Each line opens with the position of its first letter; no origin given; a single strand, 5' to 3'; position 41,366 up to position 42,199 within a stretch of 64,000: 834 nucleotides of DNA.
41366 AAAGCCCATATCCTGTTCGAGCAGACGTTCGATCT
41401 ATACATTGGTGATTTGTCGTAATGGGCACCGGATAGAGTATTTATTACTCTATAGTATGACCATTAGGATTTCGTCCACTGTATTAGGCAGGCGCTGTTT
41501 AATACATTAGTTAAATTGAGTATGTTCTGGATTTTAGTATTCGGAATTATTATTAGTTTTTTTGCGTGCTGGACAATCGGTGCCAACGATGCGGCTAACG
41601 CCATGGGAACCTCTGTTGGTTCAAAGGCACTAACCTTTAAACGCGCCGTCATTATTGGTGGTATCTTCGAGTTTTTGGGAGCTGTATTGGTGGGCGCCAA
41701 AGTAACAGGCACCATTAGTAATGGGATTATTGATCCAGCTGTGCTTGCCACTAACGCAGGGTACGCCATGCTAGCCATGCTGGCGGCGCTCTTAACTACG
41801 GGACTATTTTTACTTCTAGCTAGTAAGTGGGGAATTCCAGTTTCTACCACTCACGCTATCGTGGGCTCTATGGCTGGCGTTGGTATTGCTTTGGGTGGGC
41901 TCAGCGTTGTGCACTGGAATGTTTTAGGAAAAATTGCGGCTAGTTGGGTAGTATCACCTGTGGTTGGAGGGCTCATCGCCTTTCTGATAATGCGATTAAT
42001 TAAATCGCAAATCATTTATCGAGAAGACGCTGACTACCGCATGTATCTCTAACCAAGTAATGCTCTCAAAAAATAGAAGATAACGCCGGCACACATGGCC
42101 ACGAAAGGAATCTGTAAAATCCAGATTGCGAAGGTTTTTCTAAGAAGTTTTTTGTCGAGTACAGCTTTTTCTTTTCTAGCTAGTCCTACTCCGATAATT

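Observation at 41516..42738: PiT-family phosphate transporter encoded as two half-size genes on opposite, convergent strands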

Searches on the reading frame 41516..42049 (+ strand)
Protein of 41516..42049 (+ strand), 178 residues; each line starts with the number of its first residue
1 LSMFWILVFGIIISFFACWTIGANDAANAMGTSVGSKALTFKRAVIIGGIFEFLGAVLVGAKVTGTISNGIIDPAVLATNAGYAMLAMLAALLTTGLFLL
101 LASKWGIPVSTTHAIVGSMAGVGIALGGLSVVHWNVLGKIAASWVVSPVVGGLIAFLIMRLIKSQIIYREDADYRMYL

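Call 3: search_protein_families(library=pfam, proteins=[window:41516-42049:+], max_evalue=0.01)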
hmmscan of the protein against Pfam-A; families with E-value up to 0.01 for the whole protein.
window:41516-42049:+ (178 aa): 1 family
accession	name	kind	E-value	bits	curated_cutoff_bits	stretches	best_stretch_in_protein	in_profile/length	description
PF01384.25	PHO4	-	2e-51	175.5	33.7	1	21-168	1-146/350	Phosphate transporter family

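Call 4: search_protein_families(library=ncbifam, proteins=[window:41516-42049:+], max_evalue=0.01)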
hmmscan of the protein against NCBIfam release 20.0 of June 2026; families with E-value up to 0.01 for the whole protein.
window:41516-42049:+ (178 aa): 2 families
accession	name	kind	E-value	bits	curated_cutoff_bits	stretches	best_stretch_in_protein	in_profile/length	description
NF053884.1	SulfPermCysPBac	equivalog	4.2e-21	75.2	400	1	9-165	4-152/354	sulfate permease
NF033774.1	phos_trans_PitA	exception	3.5e-11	42.4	800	1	6-162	15-177/498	inorganic phosphate transporter PitA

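Call 6: find_homologous_proteins(query=window:41516-42049:+, max_evalue=0.00001)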
Query window:41516-42049:+ (178 aa): 1479 proteins with E <= 0.00001 among 2480 candidates; the best 120 are listed.
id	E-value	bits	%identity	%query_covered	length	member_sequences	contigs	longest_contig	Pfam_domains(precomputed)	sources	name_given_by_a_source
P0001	5.9e-103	360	100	99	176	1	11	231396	PF01384.26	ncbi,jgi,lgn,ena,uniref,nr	ncbi:MAG: hypothetical protein COW24_04980 [Candidatus Kerfeldbacteria bacterium CG15_BIG_FIL_POST_R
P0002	2.6e-78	280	80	92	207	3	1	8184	PF01384.26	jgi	-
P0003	3.3e-48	182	53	97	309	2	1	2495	PF01384.26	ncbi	-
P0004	1.7e-47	180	51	93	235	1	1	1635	PF01384.26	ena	-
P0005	2.2e-47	179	50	93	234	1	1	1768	PF01384.26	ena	-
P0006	1.3e-46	177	52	93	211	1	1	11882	PF01384.26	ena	-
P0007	5.4e-45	171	53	92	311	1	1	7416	PF01384.26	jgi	-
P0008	6.8e-45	171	51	93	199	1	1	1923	PF01384.26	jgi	jgi:PiT family inorganic phosphate transporter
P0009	1.3e-44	170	55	93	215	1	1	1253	PF01384.26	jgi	-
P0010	1.6e-44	170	48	91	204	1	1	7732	PF01384.26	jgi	-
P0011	2.0e-44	170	49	94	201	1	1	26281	PF01384.26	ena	-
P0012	3.6e-44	169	53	90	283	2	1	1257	PF01384.26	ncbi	-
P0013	8.2e-44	168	52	96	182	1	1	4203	PF01384.26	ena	-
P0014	9.0e-44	168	53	94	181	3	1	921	PF01384.26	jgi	-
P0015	1.5e-43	167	50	92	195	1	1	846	PF01384.26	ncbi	-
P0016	2.1e-43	166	52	87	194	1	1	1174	PF01384.26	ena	-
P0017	2.7e-43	166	49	92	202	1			PF01384.26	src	-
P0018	3.7e-43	166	53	96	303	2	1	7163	PF01384.26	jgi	jgi:phosphate/sulfate permease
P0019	3.9e-43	165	54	86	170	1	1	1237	PF01384.26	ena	-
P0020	4.7e-43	165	51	96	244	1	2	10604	PF01384.26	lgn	-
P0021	4.7e-43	165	50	93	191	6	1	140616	PF01384.26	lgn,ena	-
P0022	7.9e-43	164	52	96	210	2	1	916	PF01384.26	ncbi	-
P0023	9.7e-43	164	51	86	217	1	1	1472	PF01384.26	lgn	-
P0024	1.2e-42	164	52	93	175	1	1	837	PF01384.26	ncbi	-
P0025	1.9e-42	163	49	98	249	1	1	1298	PF01384.26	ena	-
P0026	1.9e-42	163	51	93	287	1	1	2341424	PF01384.26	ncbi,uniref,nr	ncbi:sulfate permease CysP [Halomonas elongata]|uniref:Sulfate permease CysP n=1 Tax=Halomonas elong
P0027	2.0e-42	163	53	94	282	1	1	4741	PF01384.26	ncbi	ncbi:MAG: inorganic phosphate transporter, partial [Halobacteria archaeon]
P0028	2.1e-42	163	51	88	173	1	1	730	PF01384.26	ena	-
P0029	2.5e-42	163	54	93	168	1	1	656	PF01384.26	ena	-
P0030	2.6e-42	163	51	96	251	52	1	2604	PF01384.26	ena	-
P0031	3.1e-42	163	50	93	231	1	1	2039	PF01384.26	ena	-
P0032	5.0e-42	162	51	87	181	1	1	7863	PF01384.26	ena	-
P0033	6.7e-42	161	53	89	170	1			PF01384.26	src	-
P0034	7.4e-42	161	52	87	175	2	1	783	PF01384.26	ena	-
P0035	9.8e-42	161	48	94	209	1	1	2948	PF01384.26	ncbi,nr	ncbi:MAG: anion permease, partial [Thermoplasmata archaeon]|nr:anion permease [Thermoplasmata archae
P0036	1.1e-41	161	55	90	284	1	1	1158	PF01384.26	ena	-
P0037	1.1e-41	161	50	94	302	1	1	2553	PF01384.26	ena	-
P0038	1.4e-41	160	51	96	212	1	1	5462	PF01384.26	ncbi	ncbi:MAG: inorganic phosphate transporter, partial [Pseudomonadota bacterium]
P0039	1.6e-41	160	51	94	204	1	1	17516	PF01384.26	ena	-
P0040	1.8e-41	160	52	95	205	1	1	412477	PF01384.26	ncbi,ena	-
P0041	2.1e-41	160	49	92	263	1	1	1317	PF01384.26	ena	-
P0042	2.4e-41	160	51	96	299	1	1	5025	PF01384.26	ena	-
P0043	2.6e-41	160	53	88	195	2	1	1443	PF01384.26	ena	-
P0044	2.7e-41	159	52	91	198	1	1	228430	PF01384.26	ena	-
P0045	3.4e-41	159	54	88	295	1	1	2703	PF01384.26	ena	-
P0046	3.7e-41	159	49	96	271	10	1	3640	PF01384.26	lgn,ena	-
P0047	3.9e-41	159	50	94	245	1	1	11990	PF01384.26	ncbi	ncbi:MAG: inorganic phosphate transporter [Myxococcaceae bacterium]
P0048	4.8e-41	159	48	99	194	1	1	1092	PF01384.26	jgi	-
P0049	5.3e-41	159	49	93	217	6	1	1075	PF01384.26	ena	-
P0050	6.2e-41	158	50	90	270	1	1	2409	PF01384.26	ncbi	ncbi:MAG: inorganic phosphate transporter, partial [Planctomycetota bacterium]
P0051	6.5e-41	158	53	89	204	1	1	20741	PF01384.26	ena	-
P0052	8.6e-41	158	51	93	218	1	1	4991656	PF01384.26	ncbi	-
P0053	9.2e-41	158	48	96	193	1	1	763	PF01384.26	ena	-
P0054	9.7e-41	158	49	94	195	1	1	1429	PF01384.26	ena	-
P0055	1.0e-40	158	48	90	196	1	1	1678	PF01384.26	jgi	-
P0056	1.1e-40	158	46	93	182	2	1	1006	PF01384.26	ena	-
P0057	1.2e-40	157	51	90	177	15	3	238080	PF01384.26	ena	-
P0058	1.3e-40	157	49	96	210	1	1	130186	PF01384.26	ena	-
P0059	1.3e-40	157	50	96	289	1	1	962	PF01384.26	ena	-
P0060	1.4e-40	157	49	89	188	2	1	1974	PF01384.26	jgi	jgi:phosphate/sulfate permease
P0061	1.4e-40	157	51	93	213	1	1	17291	PF01384.26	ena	-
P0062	1.4e-40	157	49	87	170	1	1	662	PF01384.26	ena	-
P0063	1.5e-40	157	53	88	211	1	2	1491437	PF01384.26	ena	-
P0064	1.5e-40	157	53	88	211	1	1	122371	PF01384.26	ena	-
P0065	1.5e-40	157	53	89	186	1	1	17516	PF01384.26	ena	-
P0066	1.5e-40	157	51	91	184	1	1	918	PF01384.26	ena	-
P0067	1.7e-40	157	51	87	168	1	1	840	PF01384.26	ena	-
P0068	1.7e-40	157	50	92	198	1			PF01384.26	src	-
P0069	1.8e-40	157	48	88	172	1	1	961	PF01384.26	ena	-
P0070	2.1e-40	157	48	96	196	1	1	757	PF01384.26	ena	-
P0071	2.2e-40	156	49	93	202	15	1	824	PF01384.26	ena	-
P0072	2.2e-40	156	50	94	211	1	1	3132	PF01384.26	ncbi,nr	ncbi:MAG: inorganic phosphate transporter, partial [Halomonas sp.]|nr:inorganic phosphate transporte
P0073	2.4e-40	156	50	93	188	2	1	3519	PF01384.26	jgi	-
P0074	2.6e-40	156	41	82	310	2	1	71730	PF01384.26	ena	-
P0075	3.0e-40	156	49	89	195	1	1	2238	PF01384.26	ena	-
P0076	3.2e-40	156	50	90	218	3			PF01384.26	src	-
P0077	3.3e-40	156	51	96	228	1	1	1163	PF01384.26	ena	-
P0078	3.5e-40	156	49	93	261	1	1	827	PF01384.26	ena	-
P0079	4.0e-40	156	53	88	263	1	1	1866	PF01384.26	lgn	-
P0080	4.0e-40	156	51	88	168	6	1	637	PF01384.26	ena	-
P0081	4.2e-40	156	50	90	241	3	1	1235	PF01384.26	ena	-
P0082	4.2e-40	156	47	94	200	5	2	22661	PF01384.26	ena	-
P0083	4.4e-40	156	50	94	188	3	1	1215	PF01384.26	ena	-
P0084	5.2e-40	155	48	93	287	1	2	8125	PF01384.26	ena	-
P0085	5.3e-40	155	51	94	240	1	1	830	PF01384.26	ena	-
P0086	5.4e-40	155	49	94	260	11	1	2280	PF01384.26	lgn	-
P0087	6.2e-40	155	51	87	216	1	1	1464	PF01384.26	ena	-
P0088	6.4e-40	155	50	94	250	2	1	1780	PF01384.26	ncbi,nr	ncbi:MAG TPA: inorganic phosphate transporter, partial [Gammaproteobacteria bacterium]|nr:inorganic 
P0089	6.5e-40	155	50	90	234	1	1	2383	PF01384.26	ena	-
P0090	6.5e-40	155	49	92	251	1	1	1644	PF01384.26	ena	-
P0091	6.7e-40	155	49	94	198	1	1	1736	PF01384.26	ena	-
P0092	6.7e-40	155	51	94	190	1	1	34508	PF01384.26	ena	-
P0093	7.0e-40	155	52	86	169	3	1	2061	PF01384.26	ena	-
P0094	8.0e-40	155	51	91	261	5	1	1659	PF01384.26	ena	-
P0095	8.6e-40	155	52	93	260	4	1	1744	PF01384.26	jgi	jgi:PiT family inorganic phosphate transporter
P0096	9.4e-40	154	53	88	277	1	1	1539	PF01384.26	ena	-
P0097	9.5e-40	154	49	87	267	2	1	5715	PF01384.26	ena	-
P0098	1.1e-39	154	51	92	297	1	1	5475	PF01384.26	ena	-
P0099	1.1e-39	154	47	97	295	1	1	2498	PF01384.26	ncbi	ncbi:MAG: inorganic phosphate transporter [Akkermansiaceae bacterium]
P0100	1.1e-39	154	46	93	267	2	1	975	PF01384.26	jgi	-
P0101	1.2e-39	154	54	85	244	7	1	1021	PF01384.26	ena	-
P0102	1.2e-39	154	50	94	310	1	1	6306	PF01384.26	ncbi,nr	ncbi:MAG TPA: inorganic phosphate transporter, partial [Gammaproteobacteria bacterium]|nr:inorganic 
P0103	1.2e-39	154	50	94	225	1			PF01384.26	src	-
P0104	1.2e-39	154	49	92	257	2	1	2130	PF01384.26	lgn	-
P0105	1.3e-39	154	52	88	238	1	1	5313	PF01384.26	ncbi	ncbi:MAG: PiT family inorganic phosphate transporter, partial [Gammaproteobacteria bacterium]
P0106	1.3e-39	154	50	94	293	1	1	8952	PF01384.26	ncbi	-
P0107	1.4e-39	154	49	98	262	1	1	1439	PF01384.26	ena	-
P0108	1.5e-39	154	53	88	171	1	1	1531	PF01384.26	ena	-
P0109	1.5e-39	154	49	94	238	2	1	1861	PF01384.26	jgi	jgi:PiT family inorganic phosphate transporter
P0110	1.7e-39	154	49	89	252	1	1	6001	PF01384.26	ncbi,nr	ncbi:MAG: inorganic phosphate transporter, partial [Chlamydiia bacterium]|nr:inorganic phosphate tra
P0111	1.7e-39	154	54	88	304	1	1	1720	PF01384.26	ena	-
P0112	1.8e-39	153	46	92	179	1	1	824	PF01384.26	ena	-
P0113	1.9e-39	153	48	92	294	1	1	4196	PF01384.26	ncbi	ncbi:MAG: inorganic phosphate transporter, partial [bacterium]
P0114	1.9e-39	153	48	92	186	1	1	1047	PF01384.26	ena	-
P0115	2.0e-39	153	50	97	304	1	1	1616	PF01384.26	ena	-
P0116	2.0e-39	153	52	97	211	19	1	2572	PF01384.26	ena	-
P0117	2.1e-39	153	49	93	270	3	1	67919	PF01384.26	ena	-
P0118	2.2e-39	153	46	97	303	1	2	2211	PF01384.26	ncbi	ncbi:MAG: inorganic phosphate transporter, partial [Thermodesulfobacteriota bacterium]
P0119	2.2e-39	153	49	95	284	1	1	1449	PF01384.26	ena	-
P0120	2.3e-39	153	51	92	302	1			PF01384.26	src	-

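Call 8: find_encoding_contigs(protein=P0002, flank=5000, max_places=4)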
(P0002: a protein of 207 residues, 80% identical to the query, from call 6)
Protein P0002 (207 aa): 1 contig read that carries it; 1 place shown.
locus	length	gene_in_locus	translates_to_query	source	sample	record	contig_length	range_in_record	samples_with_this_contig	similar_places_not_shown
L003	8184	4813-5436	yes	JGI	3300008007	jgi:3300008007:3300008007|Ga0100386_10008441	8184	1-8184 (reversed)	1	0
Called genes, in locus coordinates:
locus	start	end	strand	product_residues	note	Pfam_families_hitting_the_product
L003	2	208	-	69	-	?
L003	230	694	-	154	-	PF00177:Ribosomal_S7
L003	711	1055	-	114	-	PF00164:Ribosom_S12_S23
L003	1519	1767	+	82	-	PF18895:T4SS_pilin (weak)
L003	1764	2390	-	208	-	PF02163:Peptidase_M50 (weak)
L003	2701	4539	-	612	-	PF13687:DUF4153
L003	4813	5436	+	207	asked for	PF01384:PHO4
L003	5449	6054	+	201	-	PF01384:PHO4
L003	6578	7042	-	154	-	PF00334:NDK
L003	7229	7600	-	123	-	PF00072:Response_reg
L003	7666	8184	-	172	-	?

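Call 9: find_encoding_contigs(protein=P0057, flank=4000, max_places=3)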
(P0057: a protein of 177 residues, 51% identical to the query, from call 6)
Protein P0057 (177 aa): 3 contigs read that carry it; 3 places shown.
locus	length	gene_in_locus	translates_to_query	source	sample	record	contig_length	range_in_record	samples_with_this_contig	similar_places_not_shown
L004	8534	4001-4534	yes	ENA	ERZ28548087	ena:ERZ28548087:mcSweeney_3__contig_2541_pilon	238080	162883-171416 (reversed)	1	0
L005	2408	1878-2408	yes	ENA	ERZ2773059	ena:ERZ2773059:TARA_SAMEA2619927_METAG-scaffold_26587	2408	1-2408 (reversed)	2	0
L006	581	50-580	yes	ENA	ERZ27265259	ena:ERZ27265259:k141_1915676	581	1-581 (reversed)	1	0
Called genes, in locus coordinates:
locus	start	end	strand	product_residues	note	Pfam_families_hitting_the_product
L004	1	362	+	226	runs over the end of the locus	PF21687:T2SSK_1st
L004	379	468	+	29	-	-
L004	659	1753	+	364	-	-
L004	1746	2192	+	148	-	-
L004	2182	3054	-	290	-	PF02541:Ppx-GppA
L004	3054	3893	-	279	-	PF03976:PPK2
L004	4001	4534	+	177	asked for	PF01384:PHO4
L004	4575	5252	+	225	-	PF01384:PHO4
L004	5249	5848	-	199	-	-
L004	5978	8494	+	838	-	PF07715:Plug, PF00593:TonB_dep_Rec_b-barrel, PF14905:OMP_b-brl_3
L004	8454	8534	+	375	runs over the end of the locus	PF02333:Phytase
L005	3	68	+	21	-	?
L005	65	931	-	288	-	PF02541:Ppx-GppA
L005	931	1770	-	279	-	PF03976:PPK2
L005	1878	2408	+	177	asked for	PF01384:PHO4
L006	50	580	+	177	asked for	PF01384:PHO4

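Call 10: find_encoding_contigs(protein=P0021, flank=4000, max_places=3)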
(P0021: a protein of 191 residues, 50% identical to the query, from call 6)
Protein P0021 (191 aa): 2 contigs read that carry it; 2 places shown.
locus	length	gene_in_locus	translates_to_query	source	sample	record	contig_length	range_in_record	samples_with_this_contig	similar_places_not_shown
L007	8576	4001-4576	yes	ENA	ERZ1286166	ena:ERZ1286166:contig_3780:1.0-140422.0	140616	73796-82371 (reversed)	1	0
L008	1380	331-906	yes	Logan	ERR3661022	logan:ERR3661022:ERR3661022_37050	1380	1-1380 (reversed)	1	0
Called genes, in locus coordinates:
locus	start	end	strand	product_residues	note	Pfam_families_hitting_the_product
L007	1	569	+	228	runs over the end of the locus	PF05940:NnrS (weak), PF08984:DUF1858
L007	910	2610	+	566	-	PF02463:SMC_N, PF13175:AAA_15, PF13476:AAA_23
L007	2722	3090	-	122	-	PF05942:PaREP1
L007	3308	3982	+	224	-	PF01865:PhoU_div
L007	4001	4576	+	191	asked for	PF01384:PHO4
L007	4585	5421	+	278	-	PF01384:PHO4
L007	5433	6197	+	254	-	PF00590:TP_methylase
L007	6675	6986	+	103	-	-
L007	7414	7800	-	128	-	PF01066:CDP-OH_P_transf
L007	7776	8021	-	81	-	-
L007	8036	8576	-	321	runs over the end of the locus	PF01580:FtsK_SpoIIIE, PF09397:FtsK_gamma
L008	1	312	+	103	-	?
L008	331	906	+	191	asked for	PF01384:PHO4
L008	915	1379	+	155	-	?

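Call 22: search_solved_structures(query=window:41516-42049:+, max_evalue=0.001, show_alignments=1)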
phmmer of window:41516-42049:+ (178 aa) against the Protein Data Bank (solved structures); distinct sequences matched with E-value up to 0.001: 1.
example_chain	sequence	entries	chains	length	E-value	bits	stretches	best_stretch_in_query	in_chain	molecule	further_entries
6l85_A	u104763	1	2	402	3.2e-44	154.2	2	6-169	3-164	Phosphate transporter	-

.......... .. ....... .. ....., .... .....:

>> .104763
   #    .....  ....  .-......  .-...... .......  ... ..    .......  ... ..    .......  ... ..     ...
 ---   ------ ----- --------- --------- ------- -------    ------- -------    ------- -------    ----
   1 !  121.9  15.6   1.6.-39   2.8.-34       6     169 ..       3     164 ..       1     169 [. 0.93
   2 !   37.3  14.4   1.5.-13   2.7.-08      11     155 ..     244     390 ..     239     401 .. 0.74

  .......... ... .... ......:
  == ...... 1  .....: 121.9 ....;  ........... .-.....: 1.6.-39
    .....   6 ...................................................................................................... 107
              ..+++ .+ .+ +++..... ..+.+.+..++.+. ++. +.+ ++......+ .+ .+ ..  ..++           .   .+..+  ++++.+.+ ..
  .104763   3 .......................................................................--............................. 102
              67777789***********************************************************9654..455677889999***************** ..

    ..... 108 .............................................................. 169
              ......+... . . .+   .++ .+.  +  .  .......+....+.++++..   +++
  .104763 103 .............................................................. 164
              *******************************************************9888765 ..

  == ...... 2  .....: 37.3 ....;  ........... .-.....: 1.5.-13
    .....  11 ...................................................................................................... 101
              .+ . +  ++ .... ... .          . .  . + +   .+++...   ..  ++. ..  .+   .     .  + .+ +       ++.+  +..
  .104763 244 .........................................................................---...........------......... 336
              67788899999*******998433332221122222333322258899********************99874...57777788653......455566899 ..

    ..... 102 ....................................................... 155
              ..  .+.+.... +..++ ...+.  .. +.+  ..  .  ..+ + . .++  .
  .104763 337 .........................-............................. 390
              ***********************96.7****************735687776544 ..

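Call 32: find_encoding_contigs(protein=P0052, flank=3000, max_places=3)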
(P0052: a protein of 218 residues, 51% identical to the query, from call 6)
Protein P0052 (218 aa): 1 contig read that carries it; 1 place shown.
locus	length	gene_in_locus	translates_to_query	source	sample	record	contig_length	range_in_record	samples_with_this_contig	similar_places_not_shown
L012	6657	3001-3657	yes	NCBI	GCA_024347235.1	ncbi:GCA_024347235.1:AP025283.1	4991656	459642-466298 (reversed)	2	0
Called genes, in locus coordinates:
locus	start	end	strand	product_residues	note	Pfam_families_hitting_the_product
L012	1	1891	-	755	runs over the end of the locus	PF03710:GlnE, PF08335:GlnD_UR_UTase, PF03710:GlnE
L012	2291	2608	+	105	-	PF01865:PhoU_div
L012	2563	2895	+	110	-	PF01865:PhoU_div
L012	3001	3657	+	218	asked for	PF01384:PHO4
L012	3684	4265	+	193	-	PF01384:PHO4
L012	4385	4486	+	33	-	-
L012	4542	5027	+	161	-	PF04389:Peptidase_M28, PF01546:Peptidase_M20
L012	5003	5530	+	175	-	PF07687:M20_dimer, PF01546:Peptidase_M20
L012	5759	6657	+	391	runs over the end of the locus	PF00696:AA_kinase, PF00583:Acetyltransf_1, PF13673:Acetyltransf_10 (faint), PF13508:Acetyltransf_7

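Call 33: find_encoding_contigs(protein=P0063, flank=3000, max_places=3)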
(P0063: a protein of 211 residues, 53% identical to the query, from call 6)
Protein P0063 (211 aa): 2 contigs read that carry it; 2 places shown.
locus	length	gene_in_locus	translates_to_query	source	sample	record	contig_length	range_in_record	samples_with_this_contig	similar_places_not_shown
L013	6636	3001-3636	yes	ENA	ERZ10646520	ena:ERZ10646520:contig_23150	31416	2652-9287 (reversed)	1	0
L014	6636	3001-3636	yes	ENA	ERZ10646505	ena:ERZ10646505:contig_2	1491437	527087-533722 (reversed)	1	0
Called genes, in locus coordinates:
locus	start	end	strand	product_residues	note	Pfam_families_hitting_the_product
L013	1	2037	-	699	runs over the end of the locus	PF13089:PP_kinase_N, PF02503:PP_kinase, PF17941:PP_kinase_C_1, PF13091:PLDc_2 (weak), PF13090:PP_kinase_C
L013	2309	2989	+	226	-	PF01865:PhoU_div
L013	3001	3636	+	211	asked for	PF01384:PHO4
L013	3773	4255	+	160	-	PF01384:PHO4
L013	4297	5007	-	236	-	PF01895:PhoU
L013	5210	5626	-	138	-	-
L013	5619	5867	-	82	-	-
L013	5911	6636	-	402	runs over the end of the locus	PF00528:BPD_transp_1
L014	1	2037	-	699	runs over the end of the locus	PF13089:PP_kinase_N, PF02503:PP_kinase, PF17941:PP_kinase_C_1, PF13091:PLDc_2 (weak), PF13090:PP_kinase_C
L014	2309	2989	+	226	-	PF01865:PhoU_div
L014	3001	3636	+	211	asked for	PF01384:PHO4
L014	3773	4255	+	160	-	PF01384:PHO4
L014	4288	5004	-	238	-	PF01895:PhoU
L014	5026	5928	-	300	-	PF02463:SMC_N (faint), PF00005:ABC_tran, PF13304:AAA_21 (faint)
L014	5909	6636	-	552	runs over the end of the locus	PF00528:BPD_transp_1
